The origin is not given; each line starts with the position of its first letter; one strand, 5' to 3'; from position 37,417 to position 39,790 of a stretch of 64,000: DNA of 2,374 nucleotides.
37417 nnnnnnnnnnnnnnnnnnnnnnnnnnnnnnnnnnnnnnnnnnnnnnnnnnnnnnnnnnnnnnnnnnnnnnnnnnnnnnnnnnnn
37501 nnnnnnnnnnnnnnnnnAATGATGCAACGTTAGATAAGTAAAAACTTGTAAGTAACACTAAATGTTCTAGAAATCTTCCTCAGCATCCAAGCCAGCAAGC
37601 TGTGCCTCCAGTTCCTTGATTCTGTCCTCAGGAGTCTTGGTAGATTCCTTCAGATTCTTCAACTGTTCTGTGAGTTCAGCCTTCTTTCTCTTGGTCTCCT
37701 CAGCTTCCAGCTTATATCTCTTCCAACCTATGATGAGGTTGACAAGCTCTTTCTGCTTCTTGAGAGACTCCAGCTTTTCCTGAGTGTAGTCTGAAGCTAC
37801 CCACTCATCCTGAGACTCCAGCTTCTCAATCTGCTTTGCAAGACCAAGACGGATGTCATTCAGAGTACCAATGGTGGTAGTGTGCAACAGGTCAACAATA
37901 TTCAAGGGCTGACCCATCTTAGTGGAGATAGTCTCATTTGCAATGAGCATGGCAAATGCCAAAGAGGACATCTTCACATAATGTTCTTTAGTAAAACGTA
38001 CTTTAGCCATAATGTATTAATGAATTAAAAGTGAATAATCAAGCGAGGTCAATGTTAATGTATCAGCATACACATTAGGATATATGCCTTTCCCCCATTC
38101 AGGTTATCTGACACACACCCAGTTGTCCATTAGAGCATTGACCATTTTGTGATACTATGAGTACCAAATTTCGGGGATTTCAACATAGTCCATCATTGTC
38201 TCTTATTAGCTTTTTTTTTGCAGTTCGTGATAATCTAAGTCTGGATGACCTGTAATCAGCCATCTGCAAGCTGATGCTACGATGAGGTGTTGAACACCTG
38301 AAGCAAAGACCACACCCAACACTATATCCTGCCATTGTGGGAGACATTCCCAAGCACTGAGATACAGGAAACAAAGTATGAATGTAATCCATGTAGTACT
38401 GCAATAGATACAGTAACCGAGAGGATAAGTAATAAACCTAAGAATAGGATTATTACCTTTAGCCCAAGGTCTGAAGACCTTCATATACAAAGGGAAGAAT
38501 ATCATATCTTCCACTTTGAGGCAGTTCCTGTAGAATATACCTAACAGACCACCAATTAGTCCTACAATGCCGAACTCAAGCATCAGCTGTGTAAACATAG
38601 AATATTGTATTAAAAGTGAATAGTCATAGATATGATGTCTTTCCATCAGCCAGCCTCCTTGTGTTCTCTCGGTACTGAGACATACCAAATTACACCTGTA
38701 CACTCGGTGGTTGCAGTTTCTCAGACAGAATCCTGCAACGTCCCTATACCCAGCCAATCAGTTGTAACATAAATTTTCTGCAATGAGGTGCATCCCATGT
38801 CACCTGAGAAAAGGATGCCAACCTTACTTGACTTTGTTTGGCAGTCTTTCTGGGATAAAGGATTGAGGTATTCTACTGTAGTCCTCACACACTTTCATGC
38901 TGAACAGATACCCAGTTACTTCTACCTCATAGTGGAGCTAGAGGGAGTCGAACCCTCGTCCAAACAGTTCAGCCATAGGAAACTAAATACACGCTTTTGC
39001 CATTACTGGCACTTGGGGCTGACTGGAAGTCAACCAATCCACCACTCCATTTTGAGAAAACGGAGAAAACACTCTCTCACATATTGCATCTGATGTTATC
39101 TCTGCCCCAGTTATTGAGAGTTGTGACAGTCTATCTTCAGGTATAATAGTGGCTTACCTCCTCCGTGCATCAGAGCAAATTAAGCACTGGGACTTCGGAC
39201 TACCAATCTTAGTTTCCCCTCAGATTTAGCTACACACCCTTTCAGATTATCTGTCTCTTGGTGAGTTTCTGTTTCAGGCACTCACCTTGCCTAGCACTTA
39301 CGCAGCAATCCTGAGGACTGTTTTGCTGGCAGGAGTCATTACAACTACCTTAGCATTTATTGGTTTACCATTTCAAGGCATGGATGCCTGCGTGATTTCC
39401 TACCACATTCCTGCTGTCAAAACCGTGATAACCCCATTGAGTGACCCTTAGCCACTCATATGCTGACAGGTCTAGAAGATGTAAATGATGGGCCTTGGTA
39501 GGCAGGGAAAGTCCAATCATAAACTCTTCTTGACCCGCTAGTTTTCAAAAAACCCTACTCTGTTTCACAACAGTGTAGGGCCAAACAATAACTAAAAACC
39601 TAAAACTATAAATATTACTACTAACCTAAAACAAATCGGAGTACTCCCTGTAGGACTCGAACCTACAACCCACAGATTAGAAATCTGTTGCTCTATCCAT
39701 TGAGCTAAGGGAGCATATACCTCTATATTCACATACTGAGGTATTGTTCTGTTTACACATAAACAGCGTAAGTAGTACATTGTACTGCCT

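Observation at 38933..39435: Phage-encoded tmRNA-like gene with its own tag-peptide frame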

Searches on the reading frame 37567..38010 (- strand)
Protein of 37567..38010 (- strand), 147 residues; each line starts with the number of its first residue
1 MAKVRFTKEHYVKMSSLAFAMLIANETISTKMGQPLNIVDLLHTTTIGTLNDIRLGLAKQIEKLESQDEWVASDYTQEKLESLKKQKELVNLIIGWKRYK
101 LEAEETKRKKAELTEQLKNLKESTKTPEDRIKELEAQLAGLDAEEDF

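Call 14: search_protein_families(library=phrogs, proteins=[window:37567-38010:-])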
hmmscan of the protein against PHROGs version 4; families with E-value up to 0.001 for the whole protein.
window:37567-38010:- (147 aa): 1 family
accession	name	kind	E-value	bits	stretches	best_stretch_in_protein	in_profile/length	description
phrog_2018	-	unknown function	0.00086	20.4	0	45-139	34-130/132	-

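Call 80: search_protein_families(library=pfam, proteins=[window:37567-38010:-], max_evalue=0.01)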
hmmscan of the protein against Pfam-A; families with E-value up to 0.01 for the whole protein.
window:37567-38010:- (147 aa): 1 family
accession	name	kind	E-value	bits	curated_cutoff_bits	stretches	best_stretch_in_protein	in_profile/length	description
PF14282.11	FlxA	-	0.0051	17.3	26.3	0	110-144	26-64/101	FlxA-like protein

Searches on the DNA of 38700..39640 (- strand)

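Call 4: search_rna_families(source=window, start=38700, end=39640, threshold=evalue, max_evalue=1, show_alignments=4)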
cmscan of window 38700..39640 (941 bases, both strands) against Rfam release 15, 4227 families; matches with E-value up to 1: 6.
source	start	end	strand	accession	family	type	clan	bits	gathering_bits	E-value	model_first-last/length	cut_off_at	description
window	38930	39435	-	RF00023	tmRNA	Gene;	CL00001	62.2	47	9.6e-24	1-374/374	no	transfer-messenger RNA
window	39546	39596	-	RF02838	Ref55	Gene; sRNA;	-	28.9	43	0.078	1-54/54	no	Enterococcus sRNA 55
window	38933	38972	+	RF04351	Plastid-psbl-rps4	Cis-reg;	-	26.2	68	0.0046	1-53/53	no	Plastid-psbl-rps4 3UTR RNA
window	38989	39073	-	RF01761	wcaG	Cis-reg;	-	22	42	0.13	1-98/98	no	wcaG RNA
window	39298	39504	-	RF04321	tmRNA_permuted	Gene;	-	15.3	47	0.99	1-213/213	no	permuted transfer-messenger RNA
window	39323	39397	-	RF01734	Fluoride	Cis-reg; riboswitch;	-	15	34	0.28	1-64/64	no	Fluoride riboswitch aptamer (crcB RNA motif)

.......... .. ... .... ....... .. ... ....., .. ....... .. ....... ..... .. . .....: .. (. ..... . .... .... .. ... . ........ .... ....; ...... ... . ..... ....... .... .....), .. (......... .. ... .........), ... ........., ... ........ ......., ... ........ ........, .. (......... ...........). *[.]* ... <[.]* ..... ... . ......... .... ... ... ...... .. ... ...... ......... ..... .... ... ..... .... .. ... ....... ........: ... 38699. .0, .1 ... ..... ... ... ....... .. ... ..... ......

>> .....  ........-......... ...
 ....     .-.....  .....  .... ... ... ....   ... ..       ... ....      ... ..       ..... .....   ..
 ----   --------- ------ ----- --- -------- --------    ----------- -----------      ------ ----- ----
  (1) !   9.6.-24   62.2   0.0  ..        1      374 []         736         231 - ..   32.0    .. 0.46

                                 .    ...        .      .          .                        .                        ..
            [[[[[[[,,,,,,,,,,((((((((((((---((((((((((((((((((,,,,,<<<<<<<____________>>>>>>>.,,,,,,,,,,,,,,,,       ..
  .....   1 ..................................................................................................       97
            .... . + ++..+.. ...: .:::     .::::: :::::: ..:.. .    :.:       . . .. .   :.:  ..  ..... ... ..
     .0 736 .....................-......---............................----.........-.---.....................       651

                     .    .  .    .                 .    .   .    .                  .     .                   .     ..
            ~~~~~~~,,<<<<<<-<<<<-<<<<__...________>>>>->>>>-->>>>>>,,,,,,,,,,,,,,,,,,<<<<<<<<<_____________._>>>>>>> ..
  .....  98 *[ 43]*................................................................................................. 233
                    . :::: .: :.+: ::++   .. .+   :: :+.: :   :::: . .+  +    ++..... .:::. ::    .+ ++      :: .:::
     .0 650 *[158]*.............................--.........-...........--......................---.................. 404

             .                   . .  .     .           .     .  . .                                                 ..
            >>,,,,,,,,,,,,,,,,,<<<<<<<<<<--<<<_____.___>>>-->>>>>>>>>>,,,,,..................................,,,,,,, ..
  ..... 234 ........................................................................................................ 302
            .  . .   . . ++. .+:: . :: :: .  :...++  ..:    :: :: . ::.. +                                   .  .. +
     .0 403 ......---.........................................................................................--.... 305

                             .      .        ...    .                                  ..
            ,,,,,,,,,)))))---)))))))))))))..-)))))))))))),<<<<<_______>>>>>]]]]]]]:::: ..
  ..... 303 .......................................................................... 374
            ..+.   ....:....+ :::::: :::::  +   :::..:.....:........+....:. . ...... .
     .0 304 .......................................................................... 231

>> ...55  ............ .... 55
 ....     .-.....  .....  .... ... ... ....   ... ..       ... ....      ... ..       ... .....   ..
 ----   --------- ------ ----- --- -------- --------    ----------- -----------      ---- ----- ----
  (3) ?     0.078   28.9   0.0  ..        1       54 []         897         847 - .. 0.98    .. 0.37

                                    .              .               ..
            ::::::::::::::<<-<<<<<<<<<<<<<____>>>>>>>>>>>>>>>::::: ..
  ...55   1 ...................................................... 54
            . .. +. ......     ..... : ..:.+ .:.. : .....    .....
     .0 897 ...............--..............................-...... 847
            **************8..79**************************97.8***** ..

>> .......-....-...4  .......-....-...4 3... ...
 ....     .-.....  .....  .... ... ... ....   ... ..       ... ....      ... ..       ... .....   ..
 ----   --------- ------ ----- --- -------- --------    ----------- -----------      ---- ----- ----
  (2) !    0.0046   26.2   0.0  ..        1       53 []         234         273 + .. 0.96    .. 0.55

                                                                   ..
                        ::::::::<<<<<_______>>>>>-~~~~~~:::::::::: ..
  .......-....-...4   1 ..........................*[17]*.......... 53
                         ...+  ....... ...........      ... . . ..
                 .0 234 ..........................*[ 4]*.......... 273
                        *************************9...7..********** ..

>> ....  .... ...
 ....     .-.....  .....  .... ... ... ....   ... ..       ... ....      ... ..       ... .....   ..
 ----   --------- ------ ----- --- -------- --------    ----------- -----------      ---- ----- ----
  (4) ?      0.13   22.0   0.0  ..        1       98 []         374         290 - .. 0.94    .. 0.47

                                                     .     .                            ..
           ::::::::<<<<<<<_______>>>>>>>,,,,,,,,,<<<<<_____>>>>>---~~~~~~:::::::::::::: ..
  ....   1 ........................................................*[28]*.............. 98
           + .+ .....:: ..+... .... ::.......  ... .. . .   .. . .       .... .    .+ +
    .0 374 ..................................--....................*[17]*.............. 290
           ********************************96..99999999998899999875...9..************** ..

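Call 10: search_dna_similar(query=window:38700-39640:-, collection=phages, mode=distant, max_rows=30)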
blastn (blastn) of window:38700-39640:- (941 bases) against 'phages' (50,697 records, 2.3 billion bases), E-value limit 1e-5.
Records with a match: 3; places in all: 3; records where one place covers at least 80% of the query: 0.
Best place of each record, by identity: 90-95% 3.
By first word of the organism name: uncultured 3.
By host as written in the record: - 3.
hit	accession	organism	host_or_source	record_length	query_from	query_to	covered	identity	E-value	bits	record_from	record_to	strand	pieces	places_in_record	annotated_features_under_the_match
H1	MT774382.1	uncultured phage cr10_1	human feces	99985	673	709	4%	94.6%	4e-6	59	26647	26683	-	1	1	transfer-messenger RNA, SsrA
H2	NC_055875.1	uncultured phage cr10_1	human feces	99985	673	709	4%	94.6%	4e-6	59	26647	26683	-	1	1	transfer-messenger RNA, SsrA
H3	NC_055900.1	uncultured phage cr125_1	human feces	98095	675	711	4%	94.6%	4e-6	59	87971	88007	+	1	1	transfer-messenger RNA, SsrA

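Call 12: get_annotated_region(hit=H2, flank=3000)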
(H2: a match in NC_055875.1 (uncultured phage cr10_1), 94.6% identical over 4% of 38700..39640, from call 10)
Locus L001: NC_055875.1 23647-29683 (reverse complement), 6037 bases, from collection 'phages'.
description: CrAssphage cr10_1, complete genome.
organism: uncultured phage cr10_1 (NCBI taxid 2772066)
taxonomy: Viruses; Duplodnaviria; Heunggongvirae; Uroviricota; Caudoviricetes; Crassvirales; Suoliviridae; Boorivirinae; Canhaevirus; Canhaevirus hiberniae
host: -; source: human feces; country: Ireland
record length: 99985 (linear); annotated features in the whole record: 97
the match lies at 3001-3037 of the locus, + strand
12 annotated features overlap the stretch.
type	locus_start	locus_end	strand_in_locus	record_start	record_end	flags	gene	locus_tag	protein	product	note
CDS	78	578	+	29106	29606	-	-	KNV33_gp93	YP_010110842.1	hypothetical protein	gp_19758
CDS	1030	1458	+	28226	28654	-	-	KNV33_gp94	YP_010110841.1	hypothetical protein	gp_19757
CDS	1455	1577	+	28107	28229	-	-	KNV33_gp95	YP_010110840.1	hypothetical protein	gp_19756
CDS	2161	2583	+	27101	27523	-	-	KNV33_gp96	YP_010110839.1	hypothetical protein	gp_19755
tmRNA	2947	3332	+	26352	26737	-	-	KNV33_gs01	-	transfer-messenger RNA, SsrA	-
CDS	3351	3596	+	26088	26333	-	-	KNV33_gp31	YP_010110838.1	lipoprotein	gp_19753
CDS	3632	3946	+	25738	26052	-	-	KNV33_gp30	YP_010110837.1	hypothetical protein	gp_19752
CDS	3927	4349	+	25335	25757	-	-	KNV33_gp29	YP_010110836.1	hypothetical protein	gp_19751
CDS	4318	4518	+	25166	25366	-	-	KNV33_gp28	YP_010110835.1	hypothetical protein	gp_19750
CDS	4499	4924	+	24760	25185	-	-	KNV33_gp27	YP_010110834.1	hypothetical protein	gp_19749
CDS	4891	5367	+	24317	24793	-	-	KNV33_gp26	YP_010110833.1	hypothetical protein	gp_19748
CDS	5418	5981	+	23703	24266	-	-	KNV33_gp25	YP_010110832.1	RNA polymerase sigma factor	gp_19747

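Call 13: get_annotated_region(hit=H3, flank=3000)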
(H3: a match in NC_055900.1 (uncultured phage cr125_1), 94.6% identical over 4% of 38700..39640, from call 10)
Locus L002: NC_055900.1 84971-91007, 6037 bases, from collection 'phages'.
description: CrAssphage cr125_1, complete genome.
organism: uncultured phage cr125_1 (NCBI taxid 2772091)
taxonomy: Viruses; Duplodnaviria; Heunggongvirae; Uroviricota; Caudoviricetes; Crassvirales; Suoliviridae; Uncouvirinae; Aurodevirus; Aurodevirus hominis
host: -; source: human feces; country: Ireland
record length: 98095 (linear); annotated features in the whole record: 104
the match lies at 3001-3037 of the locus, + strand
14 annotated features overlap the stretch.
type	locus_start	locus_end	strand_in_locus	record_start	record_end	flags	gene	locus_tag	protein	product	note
CDS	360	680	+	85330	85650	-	-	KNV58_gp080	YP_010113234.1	hypothetical protein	gp_77358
CDS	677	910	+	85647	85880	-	-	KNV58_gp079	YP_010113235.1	hypothetical protein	gp_77359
CDS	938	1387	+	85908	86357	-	-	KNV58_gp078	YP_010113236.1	hypothetical protein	gp_77360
CDS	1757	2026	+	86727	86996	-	-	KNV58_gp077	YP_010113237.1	hypothetical protein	gp_77361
CDS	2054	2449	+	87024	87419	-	-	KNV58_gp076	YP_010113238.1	hypothetical protein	gp_77362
CDS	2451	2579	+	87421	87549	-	-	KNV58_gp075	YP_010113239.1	hypothetical protein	gp_77363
tmRNA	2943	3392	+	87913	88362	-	-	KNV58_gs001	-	transfer-messenger RNA, SsrA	-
CDS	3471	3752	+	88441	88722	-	-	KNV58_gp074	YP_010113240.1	hypothetical protein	gp_77365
CDS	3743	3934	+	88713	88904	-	-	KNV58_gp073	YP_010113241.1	ribosomal protein-like protein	gp_77366; Similar to a ribosomal protein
CDS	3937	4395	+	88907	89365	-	-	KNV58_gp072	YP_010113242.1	hypothetical protein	gp_77367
CDS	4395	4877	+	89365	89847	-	-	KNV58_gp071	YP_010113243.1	hypothetical protein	gp_77368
CDS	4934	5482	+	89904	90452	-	-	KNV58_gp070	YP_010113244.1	RNA polymerase sigma factor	gp_77369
CDS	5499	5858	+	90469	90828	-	-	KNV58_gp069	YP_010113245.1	hypothetical protein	gp_77370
CDS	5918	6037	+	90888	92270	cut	-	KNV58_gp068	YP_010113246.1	hypothetical protein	gp_77371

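Call 16: search_rna_families(sources=[L001, L002], threshold=gathering, show_alignments=2)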
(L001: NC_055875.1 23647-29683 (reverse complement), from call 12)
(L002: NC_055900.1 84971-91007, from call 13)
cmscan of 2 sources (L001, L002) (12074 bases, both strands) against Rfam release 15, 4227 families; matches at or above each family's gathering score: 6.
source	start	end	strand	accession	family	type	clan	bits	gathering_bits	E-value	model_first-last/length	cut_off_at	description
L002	2788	2956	+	RF03146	RAGATH-9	Gene; sRNA;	-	154.4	75.2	5.7e-29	1-173/173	no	RAGATH-9 RNA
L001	651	777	+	RF02678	Hatchet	Gene; ribozyme;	-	101.2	51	3.9e-21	1-133/133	no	Hatchet ribozyme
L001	1630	1808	+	RF03146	RAGATH-9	Gene; sRNA;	-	97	75.2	1.8e-16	1-173/173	no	RAGATH-9 RNA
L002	1429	1557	+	RF02678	Hatchet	Gene; ribozyme;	-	86.8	51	2.1e-17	1-133/133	no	Hatchet ribozyme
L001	2978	3241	+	RF04321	tmRNA_permuted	Gene;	-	49.6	47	1.8e-07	1-213/213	no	permuted transfer-messenger RNA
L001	3270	3335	+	RF00005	tRNA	Gene; tRNA;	CL00001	48.4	29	5.2e-08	1-71/71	no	tRNA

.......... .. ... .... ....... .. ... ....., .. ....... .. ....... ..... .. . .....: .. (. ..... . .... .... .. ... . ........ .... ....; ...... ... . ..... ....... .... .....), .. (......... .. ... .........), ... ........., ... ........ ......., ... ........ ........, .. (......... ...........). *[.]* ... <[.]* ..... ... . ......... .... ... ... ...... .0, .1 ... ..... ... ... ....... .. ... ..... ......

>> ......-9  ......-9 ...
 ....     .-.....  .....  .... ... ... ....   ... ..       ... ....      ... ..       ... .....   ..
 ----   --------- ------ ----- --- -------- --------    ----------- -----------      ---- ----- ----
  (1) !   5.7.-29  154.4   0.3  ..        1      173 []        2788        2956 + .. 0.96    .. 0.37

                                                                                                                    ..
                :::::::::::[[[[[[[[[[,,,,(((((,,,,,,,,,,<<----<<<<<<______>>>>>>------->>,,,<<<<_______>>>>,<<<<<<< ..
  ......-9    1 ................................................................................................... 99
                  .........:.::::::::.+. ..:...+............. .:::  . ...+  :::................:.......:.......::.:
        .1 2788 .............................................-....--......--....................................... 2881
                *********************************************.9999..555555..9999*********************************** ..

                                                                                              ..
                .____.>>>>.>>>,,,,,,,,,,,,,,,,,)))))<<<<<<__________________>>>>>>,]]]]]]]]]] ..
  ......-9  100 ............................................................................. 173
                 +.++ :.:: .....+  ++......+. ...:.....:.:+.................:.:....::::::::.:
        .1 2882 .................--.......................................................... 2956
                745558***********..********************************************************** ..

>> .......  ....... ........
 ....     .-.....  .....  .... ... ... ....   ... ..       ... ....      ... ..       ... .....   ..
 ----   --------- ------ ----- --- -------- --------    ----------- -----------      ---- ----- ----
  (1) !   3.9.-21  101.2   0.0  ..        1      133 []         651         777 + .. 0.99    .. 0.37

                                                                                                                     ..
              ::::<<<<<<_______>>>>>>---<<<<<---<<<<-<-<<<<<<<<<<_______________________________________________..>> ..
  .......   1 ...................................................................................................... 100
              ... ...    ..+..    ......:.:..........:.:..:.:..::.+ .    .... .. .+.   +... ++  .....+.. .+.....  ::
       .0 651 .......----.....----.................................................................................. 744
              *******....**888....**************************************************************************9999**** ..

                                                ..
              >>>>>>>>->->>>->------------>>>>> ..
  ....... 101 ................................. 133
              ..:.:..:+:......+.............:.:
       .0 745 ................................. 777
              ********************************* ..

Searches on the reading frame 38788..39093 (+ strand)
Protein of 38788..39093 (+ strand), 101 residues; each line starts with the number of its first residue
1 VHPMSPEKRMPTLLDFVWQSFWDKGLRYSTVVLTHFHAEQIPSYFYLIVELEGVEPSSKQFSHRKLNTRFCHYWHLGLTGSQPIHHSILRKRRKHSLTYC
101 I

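Call 79: search_protein_families(library=phrogs, proteins=[window:38788-39093:+], max_evalue=0.01)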
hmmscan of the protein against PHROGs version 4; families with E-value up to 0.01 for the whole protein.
window:38788-39093:+ (101 aa): 0 families

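Call 80: search_protein_families(library=pfam, proteins=[window:38788-39093:+], max_evalue=0.01)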
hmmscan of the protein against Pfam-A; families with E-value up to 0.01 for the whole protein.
window:38788-39093:+ (101 aa): 0 families
